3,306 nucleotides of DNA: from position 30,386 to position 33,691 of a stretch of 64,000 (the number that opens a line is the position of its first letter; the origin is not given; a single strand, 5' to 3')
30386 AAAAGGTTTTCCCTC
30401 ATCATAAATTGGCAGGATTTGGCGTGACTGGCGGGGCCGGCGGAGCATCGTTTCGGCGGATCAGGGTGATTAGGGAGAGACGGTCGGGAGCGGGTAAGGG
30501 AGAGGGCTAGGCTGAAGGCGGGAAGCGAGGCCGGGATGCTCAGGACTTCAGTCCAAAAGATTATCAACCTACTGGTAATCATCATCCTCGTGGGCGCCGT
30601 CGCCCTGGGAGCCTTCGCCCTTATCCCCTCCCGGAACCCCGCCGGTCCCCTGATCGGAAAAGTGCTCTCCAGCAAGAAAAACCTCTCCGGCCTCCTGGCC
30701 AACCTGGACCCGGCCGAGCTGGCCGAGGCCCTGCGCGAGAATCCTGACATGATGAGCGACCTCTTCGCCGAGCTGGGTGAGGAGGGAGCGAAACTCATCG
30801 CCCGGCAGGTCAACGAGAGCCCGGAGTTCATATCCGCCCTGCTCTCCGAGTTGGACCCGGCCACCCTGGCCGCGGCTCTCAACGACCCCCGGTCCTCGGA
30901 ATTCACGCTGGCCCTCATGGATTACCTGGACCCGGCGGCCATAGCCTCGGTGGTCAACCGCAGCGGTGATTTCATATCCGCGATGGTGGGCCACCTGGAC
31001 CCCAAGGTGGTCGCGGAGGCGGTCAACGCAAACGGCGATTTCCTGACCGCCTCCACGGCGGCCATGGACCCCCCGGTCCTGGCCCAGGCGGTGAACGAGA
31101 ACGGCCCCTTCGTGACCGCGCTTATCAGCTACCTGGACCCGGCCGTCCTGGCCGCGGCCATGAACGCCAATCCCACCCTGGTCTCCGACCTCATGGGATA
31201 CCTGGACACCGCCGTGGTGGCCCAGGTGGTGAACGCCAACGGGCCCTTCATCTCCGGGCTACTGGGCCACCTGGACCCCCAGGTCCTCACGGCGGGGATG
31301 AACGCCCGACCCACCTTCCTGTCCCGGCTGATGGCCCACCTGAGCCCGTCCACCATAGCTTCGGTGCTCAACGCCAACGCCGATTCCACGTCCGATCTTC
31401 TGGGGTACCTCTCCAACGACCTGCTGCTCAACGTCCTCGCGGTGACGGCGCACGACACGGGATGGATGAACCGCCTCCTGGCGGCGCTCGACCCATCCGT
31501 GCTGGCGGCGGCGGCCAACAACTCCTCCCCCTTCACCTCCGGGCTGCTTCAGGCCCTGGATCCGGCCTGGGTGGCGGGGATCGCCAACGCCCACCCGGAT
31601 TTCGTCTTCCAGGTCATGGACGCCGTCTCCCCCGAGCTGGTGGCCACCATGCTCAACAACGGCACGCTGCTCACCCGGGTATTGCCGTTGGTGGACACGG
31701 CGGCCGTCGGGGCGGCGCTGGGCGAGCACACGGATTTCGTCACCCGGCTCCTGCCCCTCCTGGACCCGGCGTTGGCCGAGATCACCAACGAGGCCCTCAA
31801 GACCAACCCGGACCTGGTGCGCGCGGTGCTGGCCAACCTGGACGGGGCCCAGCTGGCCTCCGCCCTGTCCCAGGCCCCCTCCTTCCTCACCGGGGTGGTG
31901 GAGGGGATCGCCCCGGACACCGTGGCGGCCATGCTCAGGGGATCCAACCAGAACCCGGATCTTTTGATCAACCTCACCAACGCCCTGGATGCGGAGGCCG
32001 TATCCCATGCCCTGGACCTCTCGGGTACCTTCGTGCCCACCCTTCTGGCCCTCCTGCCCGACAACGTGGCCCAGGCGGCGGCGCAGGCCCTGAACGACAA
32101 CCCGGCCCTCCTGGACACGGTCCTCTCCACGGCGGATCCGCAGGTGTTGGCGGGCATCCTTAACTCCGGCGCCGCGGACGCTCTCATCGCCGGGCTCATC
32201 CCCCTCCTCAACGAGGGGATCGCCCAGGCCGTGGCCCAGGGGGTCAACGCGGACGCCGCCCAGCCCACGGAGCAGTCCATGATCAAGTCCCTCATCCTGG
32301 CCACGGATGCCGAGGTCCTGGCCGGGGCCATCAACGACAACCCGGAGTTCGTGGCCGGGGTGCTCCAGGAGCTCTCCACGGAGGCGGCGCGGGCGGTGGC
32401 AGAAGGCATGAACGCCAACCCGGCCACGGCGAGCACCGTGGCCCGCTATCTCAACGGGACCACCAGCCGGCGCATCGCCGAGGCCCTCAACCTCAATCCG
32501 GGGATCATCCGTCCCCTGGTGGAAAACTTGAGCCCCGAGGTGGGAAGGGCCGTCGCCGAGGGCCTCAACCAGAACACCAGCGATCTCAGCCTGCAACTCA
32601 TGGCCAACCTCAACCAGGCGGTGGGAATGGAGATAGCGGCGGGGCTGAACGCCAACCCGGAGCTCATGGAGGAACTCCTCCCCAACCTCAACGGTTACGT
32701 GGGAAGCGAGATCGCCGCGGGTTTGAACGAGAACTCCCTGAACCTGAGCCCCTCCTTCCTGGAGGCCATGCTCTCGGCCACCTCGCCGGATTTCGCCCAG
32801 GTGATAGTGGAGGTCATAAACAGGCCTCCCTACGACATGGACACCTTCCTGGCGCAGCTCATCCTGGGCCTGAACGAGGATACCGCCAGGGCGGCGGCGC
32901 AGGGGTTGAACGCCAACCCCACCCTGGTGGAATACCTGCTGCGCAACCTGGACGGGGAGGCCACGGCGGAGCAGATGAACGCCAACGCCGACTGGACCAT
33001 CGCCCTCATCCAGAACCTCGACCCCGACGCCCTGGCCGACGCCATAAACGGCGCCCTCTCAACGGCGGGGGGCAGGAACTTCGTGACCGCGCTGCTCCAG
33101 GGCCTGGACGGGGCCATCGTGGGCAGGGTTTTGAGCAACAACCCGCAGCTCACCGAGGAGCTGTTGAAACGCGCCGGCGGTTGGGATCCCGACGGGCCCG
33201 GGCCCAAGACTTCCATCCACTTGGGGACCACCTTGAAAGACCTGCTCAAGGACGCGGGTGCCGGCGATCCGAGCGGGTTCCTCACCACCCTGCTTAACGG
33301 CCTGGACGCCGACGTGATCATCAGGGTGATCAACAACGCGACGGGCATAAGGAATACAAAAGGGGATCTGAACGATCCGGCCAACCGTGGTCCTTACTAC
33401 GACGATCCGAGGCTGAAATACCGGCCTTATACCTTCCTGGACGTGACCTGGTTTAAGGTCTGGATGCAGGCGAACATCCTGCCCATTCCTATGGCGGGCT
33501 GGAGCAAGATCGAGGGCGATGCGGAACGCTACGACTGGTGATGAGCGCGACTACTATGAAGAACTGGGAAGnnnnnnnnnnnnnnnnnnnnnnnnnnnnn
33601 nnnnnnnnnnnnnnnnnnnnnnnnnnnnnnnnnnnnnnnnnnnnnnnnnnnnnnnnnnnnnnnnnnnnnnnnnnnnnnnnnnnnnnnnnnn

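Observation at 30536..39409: Three tandem ~1000-aa paralogues made almost entirely of 23-26-residue helical repeats behind one N-terminal TM helix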

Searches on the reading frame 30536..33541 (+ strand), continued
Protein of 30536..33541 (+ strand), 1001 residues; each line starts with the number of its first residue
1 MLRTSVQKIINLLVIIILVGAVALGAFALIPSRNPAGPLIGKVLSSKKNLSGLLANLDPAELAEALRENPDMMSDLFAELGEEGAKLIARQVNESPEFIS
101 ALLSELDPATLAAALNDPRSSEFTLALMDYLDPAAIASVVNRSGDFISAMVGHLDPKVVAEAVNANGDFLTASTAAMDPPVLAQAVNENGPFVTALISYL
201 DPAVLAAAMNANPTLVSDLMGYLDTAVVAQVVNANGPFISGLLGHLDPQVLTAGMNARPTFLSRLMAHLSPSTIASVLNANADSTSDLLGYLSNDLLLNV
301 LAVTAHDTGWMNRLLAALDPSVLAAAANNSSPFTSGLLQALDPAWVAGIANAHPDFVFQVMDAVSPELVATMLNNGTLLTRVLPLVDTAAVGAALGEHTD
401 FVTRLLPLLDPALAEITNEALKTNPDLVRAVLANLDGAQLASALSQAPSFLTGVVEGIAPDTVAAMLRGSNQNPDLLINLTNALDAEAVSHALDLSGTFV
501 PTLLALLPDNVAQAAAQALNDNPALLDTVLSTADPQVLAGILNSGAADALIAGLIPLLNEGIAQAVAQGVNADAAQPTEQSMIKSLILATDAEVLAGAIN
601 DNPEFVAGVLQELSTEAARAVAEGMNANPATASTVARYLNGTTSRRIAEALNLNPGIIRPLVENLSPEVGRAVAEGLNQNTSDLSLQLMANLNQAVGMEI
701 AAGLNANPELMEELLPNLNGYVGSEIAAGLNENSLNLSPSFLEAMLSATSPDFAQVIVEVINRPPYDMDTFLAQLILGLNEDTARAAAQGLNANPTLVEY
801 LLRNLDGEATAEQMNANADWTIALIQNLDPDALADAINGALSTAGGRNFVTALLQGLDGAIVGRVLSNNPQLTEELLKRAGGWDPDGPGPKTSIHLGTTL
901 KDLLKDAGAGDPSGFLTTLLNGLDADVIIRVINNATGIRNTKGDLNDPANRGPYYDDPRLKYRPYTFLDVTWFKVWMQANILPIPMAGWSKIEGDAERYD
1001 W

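Call 100: search_protein_families(library=padloc, proteins=[window:30536-33541:+], max_evalue=0.01)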
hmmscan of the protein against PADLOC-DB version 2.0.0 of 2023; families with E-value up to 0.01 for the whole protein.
window:30536-33541:+ (1001 aa): 0 families

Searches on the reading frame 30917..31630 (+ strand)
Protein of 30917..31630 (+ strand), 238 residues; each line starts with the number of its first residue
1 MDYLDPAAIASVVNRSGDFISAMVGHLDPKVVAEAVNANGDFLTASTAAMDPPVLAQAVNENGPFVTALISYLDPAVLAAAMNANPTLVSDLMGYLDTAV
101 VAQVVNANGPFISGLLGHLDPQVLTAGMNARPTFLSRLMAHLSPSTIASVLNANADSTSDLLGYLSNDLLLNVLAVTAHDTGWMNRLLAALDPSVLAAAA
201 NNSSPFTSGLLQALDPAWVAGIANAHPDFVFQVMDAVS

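Call 66: predict_structure(alignment_id=A3)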
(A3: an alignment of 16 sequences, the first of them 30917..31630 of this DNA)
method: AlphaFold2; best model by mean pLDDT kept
length: 238 residues; sequences in the alignment: 16
mean_pLDDT: 83.1   pTM: 0.77
mean pLDDT of the five models: 83.1, 82.2, 80.0, 79.1, 74.7
residues with pLDDT >= 90: 48; 70-90: 171; 50-70: 17; < 50: 2
segments of 3 or more residues with pLDDT < 50: none
pLDDT, mean of each block of 10 residues (from residue 1): 71 79 81 87 87 89 89 91 92 92 91 89 87 88 89 83 81 78 84 79 63 67 79 77
secondary structure, 60 per line:
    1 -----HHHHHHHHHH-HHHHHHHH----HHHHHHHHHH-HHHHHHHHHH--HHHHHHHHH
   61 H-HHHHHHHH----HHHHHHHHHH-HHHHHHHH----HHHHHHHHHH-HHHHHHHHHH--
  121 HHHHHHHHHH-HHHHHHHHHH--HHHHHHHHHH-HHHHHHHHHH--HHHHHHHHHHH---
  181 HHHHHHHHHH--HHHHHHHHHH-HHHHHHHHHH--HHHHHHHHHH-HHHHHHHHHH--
elements in order: H6-15 H17-24 H29-38 H40-49 H52-61 H63-70 H75-84 H86-93 H98-107 H109-118 H121-130 H132-141 H144-153 H155-164 H167-177 H181-190 H193-202 H204-213 H216-225 H227-236

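Call 69: fold_search(model_id=the predicted structure, library=pdb)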
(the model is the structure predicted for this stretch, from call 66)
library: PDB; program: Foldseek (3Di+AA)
matches with E <= 10: 818; with E <= 0.001: 0
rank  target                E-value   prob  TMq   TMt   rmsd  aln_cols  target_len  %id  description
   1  8fn4_6                5.5e-02  0.33  0.18  0.12  16.8       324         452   15  Cryo-EM structure of RNase-treated RESC-A in trypanosomal RNA editing (released 2023-07-19)
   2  9i05_Xj               7.2e-02  0.54  0.20  0.11  15.0       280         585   16  Cryo-EM structure of the large subunit of the mitochondrial ribosome from Toxoplasma gondii (released 2025-06-11)
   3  8g9j                  9.7e-02  0.60  0.21  0.23  13.6       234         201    8  Geometrically programmable nanomaterial construction using regularized protein building blocks (released 2024-03-13)
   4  5kl8_A                1.3e-01  0.25  0.17  0.14  17.1       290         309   10  Crystal structure of the Pumilio-Nos-CyclinB RNA complex (released 2016-08-17)
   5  9k85_A                1.5e-01  0.84  0.25  0.28  13.0       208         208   12  Cryo-EM structure of designed zinc-induced filament Fiber-n6-Zn1-HEHE-46 (released 2025-10-29)
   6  2xeq_D                1.6e-01  0.80  0.33  0.33   9.1       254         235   11  Human PatL1 C-terminal domain (released 2010-06-16)
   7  9n70_SP               1.6e-01  0.28  0.19  0.05  15.2       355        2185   13  SSU processome maturation and disassembly, State E (released 2025-11-05)
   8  2xes_A                1.7e-01  0.69  0.29  0.30  10.1       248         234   11  Human PatL1 C-terminal domain (loop variant) (released 2010-06-16)
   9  8q8k_B                1.7e-01  0.63  0.26  0.19  11.4       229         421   16  KI Polyomavirus LTA NLS bound to importin alpha 2 (released 2024-02-07)
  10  9kkf_3m               1.9e-01  0.51  0.25  0.19  13.0       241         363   15  Structure of the human 40S ribosome complexed with HCV IRES and eIF3 (released 2025-12-03)
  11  9mf5_A                2.0e-01  0.41  0.23  0.13  13.7       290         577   14  CryoEM structure of the Protein Phosphatase 2A (Abeta-B56gamma-Calpha) holoenzyme complex (released 2025-07-09)
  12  2c1m_A                2.2e-01  0.82  0.33  0.22  12.2       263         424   10  Nup50:importin-alpha complex (released 2005-11-23)
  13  1wa5_B                2.2e-01  0.77  0.32  0.20   9.5       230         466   14  Structure of the Cse1:Imp-alpha:RanGTP complex (released 2004-12-13)
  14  4xzr_B                2.2e-01  0.75  0.33  0.22   9.4       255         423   14  Structure of yeast importin a bound to the membrane protein Nuclear Localization Signal sequence of INM protein Heh1 (released 2015-06-17)
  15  4c0o_B                2.3e-01  0.80  0.35  0.13  10.6       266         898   15  Transportin 3 in complex with phosphorylated ASF/SF2 (released 2014-01-22)
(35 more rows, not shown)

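Call 91: fold_search(model_id=the predicted structure, library=viral)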
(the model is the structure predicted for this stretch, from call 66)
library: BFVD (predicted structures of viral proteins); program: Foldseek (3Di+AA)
matches with E <= 10: 408; with E <= 0.001: 0
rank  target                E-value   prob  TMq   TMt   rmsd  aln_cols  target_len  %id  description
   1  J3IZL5                1.2e-02  0.44  0.15  0.11  15.6       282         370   12  (no name in the UniProt tables at hand)
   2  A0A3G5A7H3            1.5e-02  0.63  0.18  0.11  18.4       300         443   13  Uncharacterized protein [Hyperionvirus sp.]
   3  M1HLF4                1.6e-02  0.95  0.28  0.24  12.8       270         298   12  Uncharacterized protein [Paramecium bursaria Chlorella virus CVA-1]
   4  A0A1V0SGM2            2.5e-02  0.33  0.16  0.12  20.2       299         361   12  DUF4116 domain-containing protein [Hokovirus HKV1]
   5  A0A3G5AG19            5.8e-02  0.35  0.16  0.16  16.2       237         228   10  Uncharacterized protein [Solumvirus sp.]
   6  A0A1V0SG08            7.5e-02  0.16  0.11  0.09  21.0       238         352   13  DUF4116 domain-containing protein [Hokovirus HKV1]
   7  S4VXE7                7.8e-02  0.38  0.18  0.09  16.4       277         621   14  Ankyrin repeat domain containing protein [Pandoravirus dulcis]
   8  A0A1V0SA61            1.1e-01  0.35  0.21  0.17  17.4       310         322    8  Uncharacterized protein [Catovirus CTV1]
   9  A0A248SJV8            1.1e-01  0.12  0.13  0.09  19.4       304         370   12  (no name in the UniProt tables at hand)
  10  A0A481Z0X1            1.2e-01  0.16  0.14  0.09  17.1       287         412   10  DUF4116 domain-containing protein [Mimivirus LCMiAC01]
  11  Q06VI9                1.5e-01  0.25  0.17  0.11  15.7       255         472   10  (no name in the UniProt tables at hand)
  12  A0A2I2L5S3            1.7e-01  0.18  0.17  0.11  16.8       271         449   12  Uncharacterized protein [Orpheovirus IHUMI-LCC2]
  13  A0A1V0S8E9            1.8e-01  0.20  0.16  0.16  16.6       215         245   13  DUF4116 domain-containing protein [Catovirus CTV1]
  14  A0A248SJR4            1.8e-01  0.13  0.14  0.11  20.8       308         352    9  (no name in the UniProt tables at hand)
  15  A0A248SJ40            2.0e-01  0.20  0.15  0.15  14.4       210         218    8  (no name in the UniProt tables at hand)
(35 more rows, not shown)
